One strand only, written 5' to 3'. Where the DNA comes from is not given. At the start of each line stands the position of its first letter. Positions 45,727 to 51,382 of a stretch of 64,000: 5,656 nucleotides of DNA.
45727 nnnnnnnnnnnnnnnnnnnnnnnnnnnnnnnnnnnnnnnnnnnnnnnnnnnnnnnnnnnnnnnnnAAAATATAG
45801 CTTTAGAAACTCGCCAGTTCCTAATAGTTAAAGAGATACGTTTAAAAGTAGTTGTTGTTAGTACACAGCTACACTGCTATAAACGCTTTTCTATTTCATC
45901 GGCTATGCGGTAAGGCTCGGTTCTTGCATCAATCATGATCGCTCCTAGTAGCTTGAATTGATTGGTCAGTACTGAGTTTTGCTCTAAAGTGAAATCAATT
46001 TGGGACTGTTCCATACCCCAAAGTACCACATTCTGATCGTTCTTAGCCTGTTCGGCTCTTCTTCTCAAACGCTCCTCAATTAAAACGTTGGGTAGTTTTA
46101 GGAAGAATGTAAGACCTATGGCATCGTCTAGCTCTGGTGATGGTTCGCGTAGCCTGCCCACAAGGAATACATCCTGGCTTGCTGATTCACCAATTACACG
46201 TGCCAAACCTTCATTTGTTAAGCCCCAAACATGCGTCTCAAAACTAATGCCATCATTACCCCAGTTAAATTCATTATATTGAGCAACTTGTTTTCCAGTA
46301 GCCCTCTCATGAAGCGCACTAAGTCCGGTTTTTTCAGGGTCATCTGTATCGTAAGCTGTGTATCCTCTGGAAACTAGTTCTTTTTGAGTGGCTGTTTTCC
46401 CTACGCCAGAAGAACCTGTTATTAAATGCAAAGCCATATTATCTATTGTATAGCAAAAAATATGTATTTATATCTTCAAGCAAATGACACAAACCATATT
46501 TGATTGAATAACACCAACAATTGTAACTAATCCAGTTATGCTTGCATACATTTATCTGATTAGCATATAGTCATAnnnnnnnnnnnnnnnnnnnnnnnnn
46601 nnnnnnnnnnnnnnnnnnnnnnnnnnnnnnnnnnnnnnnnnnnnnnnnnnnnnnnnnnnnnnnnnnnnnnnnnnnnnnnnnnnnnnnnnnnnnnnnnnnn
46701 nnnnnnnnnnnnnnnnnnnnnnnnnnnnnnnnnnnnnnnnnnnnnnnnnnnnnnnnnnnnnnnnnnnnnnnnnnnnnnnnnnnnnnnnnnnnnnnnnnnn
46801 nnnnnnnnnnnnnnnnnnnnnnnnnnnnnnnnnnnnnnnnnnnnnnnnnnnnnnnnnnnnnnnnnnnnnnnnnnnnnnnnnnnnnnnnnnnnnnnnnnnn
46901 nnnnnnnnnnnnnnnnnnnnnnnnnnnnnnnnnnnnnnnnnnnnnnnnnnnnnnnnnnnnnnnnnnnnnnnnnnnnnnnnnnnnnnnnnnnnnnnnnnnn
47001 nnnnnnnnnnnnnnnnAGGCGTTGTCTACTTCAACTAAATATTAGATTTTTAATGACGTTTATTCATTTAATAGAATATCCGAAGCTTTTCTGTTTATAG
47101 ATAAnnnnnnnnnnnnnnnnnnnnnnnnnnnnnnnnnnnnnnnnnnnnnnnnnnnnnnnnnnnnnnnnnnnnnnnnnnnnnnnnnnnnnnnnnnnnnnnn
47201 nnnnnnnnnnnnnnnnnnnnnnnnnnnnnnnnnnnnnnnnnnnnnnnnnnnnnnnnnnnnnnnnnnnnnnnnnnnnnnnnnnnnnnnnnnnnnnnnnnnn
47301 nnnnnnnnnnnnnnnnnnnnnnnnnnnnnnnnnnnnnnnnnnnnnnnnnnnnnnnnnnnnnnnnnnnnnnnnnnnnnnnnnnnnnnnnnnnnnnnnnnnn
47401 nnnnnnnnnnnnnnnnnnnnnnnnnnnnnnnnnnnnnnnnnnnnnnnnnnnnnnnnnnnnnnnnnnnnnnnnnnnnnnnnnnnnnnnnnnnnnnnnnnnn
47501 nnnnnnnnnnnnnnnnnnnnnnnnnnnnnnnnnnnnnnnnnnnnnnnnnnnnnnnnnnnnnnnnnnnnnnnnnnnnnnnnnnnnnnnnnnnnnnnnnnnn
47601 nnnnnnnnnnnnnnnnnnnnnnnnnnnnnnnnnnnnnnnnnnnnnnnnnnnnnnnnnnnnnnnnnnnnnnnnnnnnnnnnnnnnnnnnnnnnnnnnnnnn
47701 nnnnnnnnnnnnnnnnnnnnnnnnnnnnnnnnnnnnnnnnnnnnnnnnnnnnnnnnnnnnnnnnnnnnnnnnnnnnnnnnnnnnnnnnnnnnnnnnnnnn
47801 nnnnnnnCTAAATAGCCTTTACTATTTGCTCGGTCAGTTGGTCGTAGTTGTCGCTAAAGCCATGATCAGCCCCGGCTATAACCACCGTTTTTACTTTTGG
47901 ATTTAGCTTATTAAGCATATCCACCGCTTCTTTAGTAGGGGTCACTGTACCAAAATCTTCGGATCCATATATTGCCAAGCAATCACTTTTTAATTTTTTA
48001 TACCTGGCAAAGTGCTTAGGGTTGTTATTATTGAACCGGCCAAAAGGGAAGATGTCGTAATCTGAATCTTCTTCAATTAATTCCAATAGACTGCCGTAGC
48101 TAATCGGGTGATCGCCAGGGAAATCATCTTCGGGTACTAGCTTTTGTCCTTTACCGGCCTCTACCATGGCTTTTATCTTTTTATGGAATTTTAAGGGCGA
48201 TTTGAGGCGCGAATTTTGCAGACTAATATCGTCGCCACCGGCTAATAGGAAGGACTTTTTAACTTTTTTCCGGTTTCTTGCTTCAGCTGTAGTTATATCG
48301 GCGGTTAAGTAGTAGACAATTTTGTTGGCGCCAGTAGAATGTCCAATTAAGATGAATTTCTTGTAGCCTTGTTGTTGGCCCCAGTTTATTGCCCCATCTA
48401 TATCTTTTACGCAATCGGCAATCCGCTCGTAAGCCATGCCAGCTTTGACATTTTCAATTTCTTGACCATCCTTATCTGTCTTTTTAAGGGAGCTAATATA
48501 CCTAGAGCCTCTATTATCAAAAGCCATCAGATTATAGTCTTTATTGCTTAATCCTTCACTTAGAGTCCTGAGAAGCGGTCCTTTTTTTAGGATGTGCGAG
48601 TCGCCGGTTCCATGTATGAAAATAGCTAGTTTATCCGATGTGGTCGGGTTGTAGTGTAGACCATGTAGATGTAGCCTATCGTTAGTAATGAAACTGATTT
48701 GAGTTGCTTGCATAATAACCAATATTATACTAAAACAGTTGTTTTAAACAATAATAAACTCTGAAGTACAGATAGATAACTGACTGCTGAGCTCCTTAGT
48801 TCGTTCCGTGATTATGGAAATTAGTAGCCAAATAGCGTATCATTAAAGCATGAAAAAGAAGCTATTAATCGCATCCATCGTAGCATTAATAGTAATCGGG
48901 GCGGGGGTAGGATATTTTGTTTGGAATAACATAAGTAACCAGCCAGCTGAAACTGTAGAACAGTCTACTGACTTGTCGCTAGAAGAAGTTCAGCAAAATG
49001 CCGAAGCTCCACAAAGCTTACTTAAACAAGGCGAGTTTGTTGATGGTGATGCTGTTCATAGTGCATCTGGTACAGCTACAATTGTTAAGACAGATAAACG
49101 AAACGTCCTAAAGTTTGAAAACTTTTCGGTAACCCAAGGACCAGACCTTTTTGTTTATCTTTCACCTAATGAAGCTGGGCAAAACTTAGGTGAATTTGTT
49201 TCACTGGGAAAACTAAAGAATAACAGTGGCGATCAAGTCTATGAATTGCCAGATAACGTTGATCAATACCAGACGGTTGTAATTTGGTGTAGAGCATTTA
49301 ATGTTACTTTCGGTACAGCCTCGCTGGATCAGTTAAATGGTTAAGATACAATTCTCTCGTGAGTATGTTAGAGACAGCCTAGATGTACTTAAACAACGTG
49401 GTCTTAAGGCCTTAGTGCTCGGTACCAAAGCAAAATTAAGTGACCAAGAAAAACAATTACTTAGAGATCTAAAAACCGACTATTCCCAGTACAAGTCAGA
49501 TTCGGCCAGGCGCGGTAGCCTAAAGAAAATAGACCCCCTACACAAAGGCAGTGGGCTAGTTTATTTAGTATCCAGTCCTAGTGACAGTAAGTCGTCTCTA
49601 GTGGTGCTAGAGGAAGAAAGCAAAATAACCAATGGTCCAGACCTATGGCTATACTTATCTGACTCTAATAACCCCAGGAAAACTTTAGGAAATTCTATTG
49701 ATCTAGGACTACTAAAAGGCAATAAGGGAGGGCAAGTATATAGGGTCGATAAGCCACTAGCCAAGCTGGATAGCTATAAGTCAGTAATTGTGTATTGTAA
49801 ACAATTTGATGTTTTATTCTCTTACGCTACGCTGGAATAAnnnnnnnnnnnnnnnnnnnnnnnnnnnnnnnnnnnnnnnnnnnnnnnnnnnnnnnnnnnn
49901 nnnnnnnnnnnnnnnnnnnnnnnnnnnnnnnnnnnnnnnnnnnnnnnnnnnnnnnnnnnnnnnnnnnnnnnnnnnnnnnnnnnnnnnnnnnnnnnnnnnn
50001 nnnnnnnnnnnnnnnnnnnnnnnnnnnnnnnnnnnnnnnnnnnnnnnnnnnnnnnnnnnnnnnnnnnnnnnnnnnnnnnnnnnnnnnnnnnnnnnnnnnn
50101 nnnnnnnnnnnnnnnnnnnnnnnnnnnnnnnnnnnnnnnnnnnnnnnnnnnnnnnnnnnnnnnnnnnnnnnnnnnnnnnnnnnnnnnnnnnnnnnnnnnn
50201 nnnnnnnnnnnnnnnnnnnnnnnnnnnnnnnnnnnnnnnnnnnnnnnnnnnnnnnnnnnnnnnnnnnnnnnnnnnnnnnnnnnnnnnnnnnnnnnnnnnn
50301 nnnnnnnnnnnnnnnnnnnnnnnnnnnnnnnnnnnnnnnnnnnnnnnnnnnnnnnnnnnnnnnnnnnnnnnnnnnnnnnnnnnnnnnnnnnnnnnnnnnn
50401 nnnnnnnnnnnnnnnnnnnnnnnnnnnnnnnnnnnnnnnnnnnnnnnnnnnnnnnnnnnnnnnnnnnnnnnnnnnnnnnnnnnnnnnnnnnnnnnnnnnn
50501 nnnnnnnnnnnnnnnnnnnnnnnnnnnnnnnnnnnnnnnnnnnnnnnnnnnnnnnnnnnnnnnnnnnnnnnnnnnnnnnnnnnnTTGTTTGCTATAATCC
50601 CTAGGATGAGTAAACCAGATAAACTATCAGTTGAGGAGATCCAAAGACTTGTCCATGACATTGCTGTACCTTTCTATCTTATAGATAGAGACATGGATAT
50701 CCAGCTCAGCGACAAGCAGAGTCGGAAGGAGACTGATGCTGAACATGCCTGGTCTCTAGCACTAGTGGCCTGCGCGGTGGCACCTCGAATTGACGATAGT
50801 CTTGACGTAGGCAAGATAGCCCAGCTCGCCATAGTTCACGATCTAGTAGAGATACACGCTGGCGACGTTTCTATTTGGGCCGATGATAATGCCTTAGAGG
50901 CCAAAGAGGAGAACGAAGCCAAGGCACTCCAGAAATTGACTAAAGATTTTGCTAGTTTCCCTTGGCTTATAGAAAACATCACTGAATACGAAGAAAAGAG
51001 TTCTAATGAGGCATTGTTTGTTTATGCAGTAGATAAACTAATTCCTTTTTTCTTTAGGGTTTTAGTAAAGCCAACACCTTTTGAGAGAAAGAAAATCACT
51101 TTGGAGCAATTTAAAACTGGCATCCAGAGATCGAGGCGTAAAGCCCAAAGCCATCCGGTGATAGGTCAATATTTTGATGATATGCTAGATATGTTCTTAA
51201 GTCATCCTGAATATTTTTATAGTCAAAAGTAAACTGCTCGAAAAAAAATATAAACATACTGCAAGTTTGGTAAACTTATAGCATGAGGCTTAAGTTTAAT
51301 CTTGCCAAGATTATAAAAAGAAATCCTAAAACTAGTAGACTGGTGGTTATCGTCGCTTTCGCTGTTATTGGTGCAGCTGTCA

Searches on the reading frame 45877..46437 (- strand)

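Call 65: search_protein_families(library=pfam, proteins=[window:45877-46437:-], max_evalue=0.0001)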
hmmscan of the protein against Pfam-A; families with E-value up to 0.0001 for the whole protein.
window:45877-46437:- (186 aa): 1 family
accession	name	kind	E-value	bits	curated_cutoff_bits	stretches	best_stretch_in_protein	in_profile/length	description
PF13238.12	AAA_18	-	3.1e-05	24.9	29.4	1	5-134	2-118/128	AAA domain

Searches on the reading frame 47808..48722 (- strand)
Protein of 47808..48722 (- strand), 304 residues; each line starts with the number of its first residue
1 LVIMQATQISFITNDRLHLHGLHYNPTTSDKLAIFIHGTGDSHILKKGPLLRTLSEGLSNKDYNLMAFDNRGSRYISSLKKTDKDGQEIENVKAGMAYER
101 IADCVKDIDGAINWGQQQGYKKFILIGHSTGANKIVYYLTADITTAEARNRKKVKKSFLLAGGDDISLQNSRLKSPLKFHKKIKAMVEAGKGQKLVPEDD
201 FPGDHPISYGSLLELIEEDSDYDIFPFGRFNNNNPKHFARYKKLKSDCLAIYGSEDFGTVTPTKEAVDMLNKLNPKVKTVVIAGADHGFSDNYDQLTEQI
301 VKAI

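Call 65: search_protein_families(library=pfam, proteins=[window:47808-48722:-], max_evalue=0.0001)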
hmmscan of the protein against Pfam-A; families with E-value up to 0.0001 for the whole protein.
window:47808-48722:- (304 aa): 4 families
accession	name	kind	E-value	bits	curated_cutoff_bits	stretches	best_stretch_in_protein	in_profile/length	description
PF08538.16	DUF1749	-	1.3e-13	51.1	24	1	29-296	29-285/299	Protein of unknown function (DUF1749)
PF12697.13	Abhydrolase_6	-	5e-06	27.8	26.3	1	34-292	2-210/217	Alpha/beta hydrolase family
PF00561.26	Abhydrolase_1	-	6.6e-06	26.4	25.8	0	34-139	4-87/245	alpha/beta hydrolase fold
PF12146.15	Hydrolase_4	-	6.6e-05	22.8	27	0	51-140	20-95/239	Serine aminopeptidase, S33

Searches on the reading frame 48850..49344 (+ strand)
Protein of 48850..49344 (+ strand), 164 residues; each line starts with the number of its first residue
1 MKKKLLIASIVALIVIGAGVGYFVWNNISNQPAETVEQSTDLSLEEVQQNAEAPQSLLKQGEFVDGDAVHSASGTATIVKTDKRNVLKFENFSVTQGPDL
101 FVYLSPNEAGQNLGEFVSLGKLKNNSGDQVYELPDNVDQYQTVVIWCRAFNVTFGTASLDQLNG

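Call 66: search_protein_families(library=pfam, proteins=[window:48850-49344:+], max_evalue=0.0001)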
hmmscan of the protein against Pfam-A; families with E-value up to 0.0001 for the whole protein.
window:48850-49344:+ (164 aa): 1 family
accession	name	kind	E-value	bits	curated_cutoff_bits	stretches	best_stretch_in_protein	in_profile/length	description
PF10517.14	DM13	-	2e-22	80.3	25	1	68-159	6-105/105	Electron transfer DM13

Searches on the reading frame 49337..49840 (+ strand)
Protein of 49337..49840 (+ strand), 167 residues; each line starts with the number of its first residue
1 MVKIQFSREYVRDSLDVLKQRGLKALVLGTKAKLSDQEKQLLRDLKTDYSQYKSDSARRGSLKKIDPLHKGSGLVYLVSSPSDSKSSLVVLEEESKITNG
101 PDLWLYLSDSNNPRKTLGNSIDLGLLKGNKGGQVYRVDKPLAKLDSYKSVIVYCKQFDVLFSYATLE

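Call 66: search_protein_families(library=pfam, proteins=[window:49337-49840:+], max_evalue=0.0001)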
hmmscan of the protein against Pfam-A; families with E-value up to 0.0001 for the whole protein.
window:49337-49840:+ (167 aa): 1 family
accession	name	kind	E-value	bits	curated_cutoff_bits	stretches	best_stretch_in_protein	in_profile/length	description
PF10517.14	DM13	-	6.9e-12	46.4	25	1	69-166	7-105/105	Electron transfer DM13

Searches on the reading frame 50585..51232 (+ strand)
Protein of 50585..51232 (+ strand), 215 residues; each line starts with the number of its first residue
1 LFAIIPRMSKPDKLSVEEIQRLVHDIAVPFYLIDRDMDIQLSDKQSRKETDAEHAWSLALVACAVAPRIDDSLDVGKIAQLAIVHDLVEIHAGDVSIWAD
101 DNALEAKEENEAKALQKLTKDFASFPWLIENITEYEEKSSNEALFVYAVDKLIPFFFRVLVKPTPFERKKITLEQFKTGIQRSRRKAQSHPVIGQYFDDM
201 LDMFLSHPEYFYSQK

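Call 66: search_protein_families(library=pfam, proteins=[window:50585-51232:+], max_evalue=0.0001)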
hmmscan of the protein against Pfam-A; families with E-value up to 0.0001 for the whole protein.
window:50585-51232:+ (215 aa): 3 families
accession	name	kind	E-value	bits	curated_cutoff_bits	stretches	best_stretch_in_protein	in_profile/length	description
PF13023.12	HD_3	-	2.1e-26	93.2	22.5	1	42-184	14-157/165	HD domain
PF12917.13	YfbR-like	-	5.7e-07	29.8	25.9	1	45-152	20-135/182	5'-deoxynucleotidase YfbR-like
PF01966.28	HD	-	2.7e-05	24.8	22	1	52-152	2-113/116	HD domain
